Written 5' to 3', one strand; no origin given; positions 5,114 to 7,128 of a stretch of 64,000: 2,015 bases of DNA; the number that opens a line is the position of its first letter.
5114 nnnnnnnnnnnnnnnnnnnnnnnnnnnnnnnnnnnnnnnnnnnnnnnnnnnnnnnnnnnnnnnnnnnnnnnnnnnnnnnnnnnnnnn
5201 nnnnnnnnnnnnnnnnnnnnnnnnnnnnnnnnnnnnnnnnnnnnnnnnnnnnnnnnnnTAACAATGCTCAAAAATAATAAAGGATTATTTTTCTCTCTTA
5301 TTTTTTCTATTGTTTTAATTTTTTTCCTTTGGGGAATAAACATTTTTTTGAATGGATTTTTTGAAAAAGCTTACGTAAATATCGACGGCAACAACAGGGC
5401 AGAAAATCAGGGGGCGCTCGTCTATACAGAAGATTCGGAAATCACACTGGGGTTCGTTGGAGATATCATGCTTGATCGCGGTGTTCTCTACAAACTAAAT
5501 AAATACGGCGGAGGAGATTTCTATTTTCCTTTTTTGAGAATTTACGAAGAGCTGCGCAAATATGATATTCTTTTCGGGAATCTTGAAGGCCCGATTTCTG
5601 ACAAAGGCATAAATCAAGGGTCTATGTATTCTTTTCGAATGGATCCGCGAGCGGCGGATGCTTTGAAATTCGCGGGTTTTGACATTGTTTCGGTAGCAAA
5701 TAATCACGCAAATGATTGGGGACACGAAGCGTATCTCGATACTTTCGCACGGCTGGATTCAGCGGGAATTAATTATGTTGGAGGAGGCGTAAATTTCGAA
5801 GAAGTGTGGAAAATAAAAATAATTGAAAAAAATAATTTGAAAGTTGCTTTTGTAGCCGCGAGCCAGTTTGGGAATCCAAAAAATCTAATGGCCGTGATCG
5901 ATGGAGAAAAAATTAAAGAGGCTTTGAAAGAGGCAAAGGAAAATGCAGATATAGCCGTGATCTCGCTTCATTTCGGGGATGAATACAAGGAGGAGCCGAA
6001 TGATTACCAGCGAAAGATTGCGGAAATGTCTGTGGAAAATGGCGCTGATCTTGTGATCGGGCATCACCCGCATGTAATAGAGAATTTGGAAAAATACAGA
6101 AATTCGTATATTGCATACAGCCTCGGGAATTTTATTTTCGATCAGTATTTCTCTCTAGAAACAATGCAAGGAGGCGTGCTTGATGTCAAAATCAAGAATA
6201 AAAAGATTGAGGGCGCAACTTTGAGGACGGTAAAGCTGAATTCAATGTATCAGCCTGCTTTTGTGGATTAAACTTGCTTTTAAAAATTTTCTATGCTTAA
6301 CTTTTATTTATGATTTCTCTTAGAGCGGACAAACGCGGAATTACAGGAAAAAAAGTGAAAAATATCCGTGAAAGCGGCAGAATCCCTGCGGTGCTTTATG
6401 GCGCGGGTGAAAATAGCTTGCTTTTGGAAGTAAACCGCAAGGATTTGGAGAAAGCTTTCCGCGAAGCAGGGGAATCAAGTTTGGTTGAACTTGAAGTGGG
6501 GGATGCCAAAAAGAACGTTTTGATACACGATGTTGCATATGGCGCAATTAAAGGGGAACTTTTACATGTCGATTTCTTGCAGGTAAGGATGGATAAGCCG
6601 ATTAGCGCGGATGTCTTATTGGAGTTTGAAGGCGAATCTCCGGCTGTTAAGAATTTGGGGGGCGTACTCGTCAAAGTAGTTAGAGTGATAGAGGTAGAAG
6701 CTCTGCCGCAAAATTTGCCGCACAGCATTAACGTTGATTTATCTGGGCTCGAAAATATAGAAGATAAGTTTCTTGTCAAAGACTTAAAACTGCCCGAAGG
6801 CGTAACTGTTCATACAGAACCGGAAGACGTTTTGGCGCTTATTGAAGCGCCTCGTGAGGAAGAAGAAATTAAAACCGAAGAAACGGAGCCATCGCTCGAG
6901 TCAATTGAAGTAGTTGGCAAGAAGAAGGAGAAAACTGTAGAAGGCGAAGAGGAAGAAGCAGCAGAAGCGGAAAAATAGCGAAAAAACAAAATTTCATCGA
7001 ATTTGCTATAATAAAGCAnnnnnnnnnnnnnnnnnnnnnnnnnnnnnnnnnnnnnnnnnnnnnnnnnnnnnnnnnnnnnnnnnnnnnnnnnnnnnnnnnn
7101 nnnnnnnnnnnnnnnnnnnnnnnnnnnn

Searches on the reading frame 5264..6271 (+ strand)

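Call 76: search_protein_families(library=pfam, proteins=[window:5264-6271:+], max_evalue=0.0001)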
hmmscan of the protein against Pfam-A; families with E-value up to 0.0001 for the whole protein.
window:5264-6271:+ (335 aa): 1 family
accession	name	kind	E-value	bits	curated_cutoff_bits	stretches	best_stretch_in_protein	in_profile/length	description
PF09587.15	PGA_cap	-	2.7e-70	237.2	27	1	61-294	1-255/255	Bacterial capsule synthesis protein PGA_cap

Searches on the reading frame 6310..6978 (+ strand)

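Call 76: search_protein_families(library=pfam, proteins=[window:6310-6978:+], max_evalue=0.0001)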
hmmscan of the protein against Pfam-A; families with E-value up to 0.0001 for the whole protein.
window:6310-6978:+ (222 aa): 2 families
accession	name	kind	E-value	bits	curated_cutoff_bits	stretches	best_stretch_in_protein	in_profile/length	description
PF14693.11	Ribosomal_TL5_C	-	3.2e-22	79.1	27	1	98-182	2-84/84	Ribosomal protein TL5, C-terminal domain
PF01386.24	Ribosomal_L25p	-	2.3e-20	73.3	23.6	1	4-89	1-82/82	Ribosomal L25p family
